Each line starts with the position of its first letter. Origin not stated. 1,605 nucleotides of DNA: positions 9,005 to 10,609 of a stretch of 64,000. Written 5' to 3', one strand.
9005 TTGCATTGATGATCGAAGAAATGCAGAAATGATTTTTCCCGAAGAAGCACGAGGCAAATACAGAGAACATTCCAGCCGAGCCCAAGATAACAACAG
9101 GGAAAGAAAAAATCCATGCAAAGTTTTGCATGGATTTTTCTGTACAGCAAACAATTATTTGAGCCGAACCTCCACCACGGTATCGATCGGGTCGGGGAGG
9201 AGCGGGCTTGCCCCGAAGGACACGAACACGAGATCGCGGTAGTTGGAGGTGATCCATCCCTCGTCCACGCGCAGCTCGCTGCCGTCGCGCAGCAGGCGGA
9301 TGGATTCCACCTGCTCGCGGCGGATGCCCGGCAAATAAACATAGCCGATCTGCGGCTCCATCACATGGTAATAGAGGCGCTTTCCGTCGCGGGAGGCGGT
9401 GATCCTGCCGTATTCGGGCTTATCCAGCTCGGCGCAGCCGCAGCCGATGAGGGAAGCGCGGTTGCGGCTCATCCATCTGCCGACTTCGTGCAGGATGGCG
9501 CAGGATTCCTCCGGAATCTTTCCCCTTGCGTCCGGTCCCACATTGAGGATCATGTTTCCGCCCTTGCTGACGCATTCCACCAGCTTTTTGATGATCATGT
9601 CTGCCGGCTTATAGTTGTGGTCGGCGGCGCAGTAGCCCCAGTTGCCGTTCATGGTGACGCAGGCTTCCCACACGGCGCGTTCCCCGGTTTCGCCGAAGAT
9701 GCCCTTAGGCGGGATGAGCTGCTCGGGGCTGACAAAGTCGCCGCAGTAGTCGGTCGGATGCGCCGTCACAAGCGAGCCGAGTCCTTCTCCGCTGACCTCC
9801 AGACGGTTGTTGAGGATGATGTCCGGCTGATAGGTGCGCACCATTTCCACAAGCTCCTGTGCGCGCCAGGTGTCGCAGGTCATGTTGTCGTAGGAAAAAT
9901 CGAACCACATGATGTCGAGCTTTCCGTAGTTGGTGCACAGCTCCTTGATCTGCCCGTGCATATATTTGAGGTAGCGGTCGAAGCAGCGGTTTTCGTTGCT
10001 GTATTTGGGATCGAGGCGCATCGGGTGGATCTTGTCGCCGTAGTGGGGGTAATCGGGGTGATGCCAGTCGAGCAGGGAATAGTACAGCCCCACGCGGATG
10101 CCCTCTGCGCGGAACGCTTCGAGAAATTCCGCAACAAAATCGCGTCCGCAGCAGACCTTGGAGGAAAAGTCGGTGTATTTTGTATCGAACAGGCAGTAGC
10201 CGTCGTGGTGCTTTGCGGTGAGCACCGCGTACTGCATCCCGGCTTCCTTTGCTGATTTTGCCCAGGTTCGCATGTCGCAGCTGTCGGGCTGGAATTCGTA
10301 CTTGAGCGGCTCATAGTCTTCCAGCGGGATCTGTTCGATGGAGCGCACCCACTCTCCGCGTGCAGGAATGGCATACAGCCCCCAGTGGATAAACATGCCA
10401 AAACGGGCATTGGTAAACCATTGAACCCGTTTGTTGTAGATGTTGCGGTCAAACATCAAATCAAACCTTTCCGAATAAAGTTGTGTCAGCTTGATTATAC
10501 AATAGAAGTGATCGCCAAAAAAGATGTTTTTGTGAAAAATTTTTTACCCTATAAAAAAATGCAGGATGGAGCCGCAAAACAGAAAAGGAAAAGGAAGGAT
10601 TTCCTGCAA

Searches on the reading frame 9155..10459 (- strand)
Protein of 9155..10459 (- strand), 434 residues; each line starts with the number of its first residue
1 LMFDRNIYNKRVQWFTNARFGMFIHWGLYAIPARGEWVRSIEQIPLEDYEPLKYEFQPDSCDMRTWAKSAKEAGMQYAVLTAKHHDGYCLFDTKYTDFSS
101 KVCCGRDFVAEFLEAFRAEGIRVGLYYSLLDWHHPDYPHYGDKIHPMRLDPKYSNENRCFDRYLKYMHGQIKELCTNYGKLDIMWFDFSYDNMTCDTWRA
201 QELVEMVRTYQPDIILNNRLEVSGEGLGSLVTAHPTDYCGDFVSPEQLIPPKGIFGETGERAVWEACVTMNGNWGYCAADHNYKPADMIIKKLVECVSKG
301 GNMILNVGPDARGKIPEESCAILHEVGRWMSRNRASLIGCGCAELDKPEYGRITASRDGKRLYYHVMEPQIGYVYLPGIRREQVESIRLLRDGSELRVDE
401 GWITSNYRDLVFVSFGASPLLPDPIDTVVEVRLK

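Call 23: search_protein_families(library=pfam, proteins=[window:9155-10459:-], max_evalue=0.001)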
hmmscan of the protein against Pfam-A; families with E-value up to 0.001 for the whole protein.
window:9155-10459:- (434 aa): 2 families
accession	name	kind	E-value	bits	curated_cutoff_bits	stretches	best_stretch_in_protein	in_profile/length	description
PF01120.23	Alpha_L_fucos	-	3.2e-82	277.2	25.2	1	11-333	26-343/345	Alpha-L-fucosidase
PF14871.12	GHL6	-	5.9e-06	27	35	1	62-137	1-73/132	Hypothetical glycosyl hydrolase 6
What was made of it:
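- Checked: The GH29 is real (9155-10459 on the - strand, PF01120 3e-82, call 23).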
